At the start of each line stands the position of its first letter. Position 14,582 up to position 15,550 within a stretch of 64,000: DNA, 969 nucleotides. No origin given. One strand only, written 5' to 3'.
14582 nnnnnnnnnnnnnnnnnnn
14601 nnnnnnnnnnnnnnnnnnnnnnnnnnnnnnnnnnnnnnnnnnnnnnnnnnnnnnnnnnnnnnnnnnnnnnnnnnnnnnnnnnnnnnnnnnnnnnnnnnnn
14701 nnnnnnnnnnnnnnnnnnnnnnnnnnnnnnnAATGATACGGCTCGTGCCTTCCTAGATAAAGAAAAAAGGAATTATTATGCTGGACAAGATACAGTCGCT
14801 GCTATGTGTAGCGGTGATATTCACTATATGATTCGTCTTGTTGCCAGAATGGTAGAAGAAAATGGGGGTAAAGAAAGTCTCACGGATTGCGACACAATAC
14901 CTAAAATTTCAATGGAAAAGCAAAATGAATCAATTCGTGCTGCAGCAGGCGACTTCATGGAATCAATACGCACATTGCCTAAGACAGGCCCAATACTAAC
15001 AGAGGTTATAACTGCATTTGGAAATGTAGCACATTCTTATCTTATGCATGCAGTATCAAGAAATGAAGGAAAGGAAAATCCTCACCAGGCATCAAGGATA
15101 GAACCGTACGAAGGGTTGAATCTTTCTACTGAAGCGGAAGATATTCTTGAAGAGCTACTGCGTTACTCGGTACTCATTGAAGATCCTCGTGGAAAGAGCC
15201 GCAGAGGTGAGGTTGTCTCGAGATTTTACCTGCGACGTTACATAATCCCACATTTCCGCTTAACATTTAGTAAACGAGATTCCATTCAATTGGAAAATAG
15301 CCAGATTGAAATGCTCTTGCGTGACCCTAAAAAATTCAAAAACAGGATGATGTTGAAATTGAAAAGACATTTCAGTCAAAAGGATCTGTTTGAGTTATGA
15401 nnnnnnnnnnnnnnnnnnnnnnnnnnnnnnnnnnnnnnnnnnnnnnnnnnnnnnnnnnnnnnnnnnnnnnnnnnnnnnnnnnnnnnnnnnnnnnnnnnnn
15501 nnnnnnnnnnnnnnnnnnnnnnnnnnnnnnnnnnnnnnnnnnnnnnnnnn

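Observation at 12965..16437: Eukaryotic-like protein kinase fused to a P-loop NTPase, translationally coupled to a putative CARF/Rossmann sensor protein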

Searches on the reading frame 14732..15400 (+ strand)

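Call 39: search_protein_families(library=pfam, proteins=[window:14732-15400:+], max_evalue=0.01)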
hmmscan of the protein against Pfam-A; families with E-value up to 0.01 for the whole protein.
window:14732-15400:+ (222 aa): 1 family
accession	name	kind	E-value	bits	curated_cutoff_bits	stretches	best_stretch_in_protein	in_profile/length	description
PF24389.1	ORC-CDC6-like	-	3.6e-20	72.7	27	1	10-187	407-571/571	ORC-CDC6-like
